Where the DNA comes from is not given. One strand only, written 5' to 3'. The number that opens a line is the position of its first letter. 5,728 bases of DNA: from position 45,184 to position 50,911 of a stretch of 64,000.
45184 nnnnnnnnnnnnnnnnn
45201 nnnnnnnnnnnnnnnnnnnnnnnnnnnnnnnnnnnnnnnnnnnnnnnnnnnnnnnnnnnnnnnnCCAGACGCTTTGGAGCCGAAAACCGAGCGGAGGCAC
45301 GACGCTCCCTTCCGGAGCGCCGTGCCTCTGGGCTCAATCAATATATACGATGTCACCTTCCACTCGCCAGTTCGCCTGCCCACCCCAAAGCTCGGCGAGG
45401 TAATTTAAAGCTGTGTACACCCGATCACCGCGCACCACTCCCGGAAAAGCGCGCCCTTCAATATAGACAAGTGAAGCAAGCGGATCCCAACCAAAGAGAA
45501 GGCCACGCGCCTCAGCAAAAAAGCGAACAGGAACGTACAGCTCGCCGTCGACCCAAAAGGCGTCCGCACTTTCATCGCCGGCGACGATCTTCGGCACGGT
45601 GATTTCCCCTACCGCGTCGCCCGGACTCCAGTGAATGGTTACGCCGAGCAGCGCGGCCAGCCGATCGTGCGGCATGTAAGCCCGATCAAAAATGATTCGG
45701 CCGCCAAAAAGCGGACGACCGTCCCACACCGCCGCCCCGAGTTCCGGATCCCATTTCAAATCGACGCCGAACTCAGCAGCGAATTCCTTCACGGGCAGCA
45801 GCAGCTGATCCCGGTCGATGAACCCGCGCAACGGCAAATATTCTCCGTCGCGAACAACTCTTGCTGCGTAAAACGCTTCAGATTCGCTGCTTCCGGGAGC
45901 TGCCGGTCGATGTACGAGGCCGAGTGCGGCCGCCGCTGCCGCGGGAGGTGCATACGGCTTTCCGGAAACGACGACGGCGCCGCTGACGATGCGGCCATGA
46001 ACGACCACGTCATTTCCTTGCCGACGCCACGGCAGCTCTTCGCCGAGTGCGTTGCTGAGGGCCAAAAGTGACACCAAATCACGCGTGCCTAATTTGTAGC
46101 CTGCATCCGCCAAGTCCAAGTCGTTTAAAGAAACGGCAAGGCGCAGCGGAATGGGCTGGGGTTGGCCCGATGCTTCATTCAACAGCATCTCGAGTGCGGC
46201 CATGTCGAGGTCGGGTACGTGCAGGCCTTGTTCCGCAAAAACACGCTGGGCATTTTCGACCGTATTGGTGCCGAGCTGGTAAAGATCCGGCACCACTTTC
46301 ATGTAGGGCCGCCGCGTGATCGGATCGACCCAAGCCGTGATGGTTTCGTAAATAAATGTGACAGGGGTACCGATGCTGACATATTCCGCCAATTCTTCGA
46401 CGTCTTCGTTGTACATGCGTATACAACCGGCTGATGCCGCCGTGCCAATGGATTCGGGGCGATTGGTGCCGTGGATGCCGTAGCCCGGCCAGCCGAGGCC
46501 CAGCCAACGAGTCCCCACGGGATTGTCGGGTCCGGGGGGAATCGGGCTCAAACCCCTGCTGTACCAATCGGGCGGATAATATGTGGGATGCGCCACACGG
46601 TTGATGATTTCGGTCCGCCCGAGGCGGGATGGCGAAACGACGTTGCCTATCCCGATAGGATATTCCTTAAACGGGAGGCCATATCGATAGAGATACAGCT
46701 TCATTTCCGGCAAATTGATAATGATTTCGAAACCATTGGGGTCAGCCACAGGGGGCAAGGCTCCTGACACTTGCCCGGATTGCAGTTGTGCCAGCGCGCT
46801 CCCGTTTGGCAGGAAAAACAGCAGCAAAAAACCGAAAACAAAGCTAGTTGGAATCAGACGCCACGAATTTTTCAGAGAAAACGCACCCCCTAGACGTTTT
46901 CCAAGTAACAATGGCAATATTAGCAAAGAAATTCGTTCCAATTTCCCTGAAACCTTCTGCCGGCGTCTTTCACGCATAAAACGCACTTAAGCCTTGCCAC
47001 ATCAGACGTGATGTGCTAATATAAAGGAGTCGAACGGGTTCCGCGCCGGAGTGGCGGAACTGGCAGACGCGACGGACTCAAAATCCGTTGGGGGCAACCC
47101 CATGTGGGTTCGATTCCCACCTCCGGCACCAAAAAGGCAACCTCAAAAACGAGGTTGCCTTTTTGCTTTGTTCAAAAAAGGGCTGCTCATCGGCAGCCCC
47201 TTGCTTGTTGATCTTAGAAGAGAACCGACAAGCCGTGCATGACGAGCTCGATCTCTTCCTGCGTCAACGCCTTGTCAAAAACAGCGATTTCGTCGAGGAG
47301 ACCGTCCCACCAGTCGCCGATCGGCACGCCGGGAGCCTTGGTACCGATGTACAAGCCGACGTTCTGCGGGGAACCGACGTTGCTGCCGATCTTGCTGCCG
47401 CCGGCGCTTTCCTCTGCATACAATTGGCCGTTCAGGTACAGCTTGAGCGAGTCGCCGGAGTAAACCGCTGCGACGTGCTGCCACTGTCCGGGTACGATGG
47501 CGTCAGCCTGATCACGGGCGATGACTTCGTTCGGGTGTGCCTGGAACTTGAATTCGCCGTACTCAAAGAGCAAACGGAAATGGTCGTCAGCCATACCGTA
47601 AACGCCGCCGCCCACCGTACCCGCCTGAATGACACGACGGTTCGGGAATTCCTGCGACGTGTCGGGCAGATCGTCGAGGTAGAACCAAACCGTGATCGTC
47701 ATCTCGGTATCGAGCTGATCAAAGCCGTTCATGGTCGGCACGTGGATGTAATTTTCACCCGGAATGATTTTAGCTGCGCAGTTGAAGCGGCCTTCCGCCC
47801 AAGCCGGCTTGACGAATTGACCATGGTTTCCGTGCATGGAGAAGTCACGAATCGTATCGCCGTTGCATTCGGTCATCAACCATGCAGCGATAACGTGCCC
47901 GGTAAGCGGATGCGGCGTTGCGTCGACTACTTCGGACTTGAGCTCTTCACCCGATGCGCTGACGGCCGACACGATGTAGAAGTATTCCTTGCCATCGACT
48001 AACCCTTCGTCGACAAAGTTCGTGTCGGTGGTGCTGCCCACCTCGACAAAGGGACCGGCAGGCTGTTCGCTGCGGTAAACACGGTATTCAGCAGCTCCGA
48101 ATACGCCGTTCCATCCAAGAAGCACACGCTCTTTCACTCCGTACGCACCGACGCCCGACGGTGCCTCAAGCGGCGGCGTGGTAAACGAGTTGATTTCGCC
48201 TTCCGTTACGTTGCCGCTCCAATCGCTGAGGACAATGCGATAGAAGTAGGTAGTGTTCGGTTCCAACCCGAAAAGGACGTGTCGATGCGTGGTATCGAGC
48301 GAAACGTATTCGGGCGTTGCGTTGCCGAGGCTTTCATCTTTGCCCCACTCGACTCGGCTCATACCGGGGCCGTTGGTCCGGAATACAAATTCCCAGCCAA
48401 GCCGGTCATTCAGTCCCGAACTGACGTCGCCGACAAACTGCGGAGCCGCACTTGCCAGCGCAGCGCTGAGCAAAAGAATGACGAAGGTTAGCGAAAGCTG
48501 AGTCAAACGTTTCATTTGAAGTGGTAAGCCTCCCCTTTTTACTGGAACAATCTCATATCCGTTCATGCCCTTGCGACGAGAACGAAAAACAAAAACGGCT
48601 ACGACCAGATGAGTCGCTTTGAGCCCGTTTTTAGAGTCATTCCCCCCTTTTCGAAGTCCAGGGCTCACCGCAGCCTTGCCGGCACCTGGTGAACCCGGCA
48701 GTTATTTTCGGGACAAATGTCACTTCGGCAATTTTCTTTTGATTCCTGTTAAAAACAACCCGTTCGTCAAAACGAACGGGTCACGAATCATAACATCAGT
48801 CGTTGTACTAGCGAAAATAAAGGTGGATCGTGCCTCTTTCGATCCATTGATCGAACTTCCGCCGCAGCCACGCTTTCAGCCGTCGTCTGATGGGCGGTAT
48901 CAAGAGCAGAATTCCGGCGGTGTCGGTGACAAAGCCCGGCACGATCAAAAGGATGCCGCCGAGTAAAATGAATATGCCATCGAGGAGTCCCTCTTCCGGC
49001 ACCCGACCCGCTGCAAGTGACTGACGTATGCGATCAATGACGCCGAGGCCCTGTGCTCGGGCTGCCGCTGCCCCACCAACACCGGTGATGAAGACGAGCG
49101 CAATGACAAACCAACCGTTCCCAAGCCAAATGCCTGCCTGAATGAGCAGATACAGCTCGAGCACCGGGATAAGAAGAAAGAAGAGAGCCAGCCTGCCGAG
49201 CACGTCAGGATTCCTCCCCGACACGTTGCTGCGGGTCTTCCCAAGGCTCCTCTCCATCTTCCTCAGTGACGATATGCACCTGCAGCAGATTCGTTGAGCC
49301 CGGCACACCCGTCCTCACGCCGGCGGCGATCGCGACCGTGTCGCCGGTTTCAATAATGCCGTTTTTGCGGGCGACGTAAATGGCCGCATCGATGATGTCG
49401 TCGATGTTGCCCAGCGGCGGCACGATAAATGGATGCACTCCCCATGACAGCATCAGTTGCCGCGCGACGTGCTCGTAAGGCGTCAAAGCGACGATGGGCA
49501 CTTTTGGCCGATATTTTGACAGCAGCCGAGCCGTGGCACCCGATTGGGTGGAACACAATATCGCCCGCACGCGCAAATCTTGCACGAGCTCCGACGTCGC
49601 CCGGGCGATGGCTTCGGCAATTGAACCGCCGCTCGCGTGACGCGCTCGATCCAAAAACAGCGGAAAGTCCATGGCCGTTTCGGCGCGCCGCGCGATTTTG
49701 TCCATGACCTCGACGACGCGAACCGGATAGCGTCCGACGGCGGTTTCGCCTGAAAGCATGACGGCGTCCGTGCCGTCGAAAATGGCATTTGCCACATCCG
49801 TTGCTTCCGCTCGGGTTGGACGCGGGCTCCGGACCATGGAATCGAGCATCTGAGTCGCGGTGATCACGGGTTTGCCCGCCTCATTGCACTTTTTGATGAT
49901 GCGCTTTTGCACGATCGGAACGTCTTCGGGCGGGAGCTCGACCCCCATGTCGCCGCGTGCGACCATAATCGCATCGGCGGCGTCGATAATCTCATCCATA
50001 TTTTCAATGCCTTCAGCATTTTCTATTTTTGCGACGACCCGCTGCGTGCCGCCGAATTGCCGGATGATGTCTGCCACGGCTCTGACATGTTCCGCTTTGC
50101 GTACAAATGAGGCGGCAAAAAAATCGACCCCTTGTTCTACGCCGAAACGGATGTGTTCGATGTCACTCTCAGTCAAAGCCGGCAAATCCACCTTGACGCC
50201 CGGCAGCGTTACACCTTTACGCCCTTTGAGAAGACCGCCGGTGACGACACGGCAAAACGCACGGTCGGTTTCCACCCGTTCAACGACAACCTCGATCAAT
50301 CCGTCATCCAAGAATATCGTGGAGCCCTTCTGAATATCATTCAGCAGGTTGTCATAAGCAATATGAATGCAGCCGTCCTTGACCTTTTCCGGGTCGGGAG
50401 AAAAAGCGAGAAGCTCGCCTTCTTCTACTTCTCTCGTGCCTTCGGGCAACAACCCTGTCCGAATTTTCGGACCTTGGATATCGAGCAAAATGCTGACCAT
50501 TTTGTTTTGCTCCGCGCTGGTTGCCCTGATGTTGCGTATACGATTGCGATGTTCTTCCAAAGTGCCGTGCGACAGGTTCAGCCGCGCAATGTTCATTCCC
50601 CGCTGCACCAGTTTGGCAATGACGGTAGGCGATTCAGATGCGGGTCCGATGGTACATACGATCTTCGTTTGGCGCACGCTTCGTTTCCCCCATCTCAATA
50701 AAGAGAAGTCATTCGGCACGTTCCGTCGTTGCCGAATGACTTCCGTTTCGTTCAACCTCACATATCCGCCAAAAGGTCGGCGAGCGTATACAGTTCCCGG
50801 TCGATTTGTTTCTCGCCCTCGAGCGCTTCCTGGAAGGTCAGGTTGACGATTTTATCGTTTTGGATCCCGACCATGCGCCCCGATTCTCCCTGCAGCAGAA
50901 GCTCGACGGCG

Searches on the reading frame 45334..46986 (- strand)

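Call 38: search_protein_families(library=pfam, proteins=[window:45334-46986:-], max_evalue=0.001)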
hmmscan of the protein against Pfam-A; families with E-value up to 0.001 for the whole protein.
window:45334-46986:- (550 aa): 2 families
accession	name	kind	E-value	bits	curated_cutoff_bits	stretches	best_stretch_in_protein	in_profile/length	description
PF03734.19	YkuD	-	9.9e-24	85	23.4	1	87-210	3-145/146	L,D-transpeptidase catalytic domain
PF07833.16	Cu_amine_oxidN1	-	8.6e-14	51.8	24.2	0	475-507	74-106/108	Copper amine oxidase N-terminal domain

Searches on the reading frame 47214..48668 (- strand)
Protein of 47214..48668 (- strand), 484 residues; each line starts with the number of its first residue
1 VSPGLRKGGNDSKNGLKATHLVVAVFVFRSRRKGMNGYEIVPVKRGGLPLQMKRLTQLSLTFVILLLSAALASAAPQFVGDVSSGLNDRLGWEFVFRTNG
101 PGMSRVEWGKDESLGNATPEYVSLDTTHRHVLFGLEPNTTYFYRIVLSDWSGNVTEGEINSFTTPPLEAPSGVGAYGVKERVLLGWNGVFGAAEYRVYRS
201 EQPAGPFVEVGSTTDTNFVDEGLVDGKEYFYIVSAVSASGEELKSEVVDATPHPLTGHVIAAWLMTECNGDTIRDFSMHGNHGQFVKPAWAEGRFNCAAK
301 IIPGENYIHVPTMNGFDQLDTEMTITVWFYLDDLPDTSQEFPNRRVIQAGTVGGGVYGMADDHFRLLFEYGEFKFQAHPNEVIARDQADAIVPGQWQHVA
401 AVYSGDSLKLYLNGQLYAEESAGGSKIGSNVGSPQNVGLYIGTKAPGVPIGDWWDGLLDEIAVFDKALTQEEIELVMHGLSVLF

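Call 38: search_protein_families(library=pfam, proteins=[window:47214-48668:-], max_evalue=0.001)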
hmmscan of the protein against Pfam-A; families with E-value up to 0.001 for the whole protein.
window:47214-48668:- (484 aa): 3 families
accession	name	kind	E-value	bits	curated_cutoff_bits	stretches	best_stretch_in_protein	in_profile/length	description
PF13385.13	Laminin_G_3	-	4.6e-24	85.7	27.6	1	305-473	4-150/151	Concanavalin A-like lectin/glucanases superfamily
PF16656.11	Pur_ac_phosph_N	-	2.2e-06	28.5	30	1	123-152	56-87/93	Purple acid Phosphatase, N-terminal domain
PF00041.27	fn3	-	0.00015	22.4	25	0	194-249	31-82/84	Fibronectin type III domain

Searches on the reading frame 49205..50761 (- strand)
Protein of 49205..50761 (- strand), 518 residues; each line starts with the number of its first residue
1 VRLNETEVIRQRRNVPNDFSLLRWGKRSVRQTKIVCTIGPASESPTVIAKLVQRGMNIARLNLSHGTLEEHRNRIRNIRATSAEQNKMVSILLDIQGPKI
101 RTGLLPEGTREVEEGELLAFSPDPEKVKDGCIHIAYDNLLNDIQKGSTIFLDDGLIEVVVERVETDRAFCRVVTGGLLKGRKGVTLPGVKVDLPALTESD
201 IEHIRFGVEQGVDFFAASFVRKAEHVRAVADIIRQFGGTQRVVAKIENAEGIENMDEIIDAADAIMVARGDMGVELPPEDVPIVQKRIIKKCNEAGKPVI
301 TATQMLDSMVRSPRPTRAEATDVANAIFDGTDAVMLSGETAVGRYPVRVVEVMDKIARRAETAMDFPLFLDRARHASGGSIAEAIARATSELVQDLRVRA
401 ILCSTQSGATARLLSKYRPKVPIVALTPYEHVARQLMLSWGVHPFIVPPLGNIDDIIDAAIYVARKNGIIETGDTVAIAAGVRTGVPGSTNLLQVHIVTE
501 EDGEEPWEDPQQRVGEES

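Call 38: search_protein_families(library=pfam, proteins=[window:49205-50761:-], max_evalue=0.001)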
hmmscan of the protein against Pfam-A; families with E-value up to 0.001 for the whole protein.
window:49205-50761:- (518 aa): 3 families
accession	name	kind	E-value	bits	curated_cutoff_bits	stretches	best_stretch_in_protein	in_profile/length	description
PF00224.27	PK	-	1.4e-126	422.5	30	1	30-350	2-328/328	Pyruvate kinase, barrel domain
PF02887.21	PK_C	-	4.3e-38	130.4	28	1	383-496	1-114/114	Pyruvate kinase, alpha/beta domain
PF03328.21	HpcH_HpaI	-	3.9e-05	23.5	25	1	204-267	78-146/221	HpcH/HpaI aldolase/citrate lyase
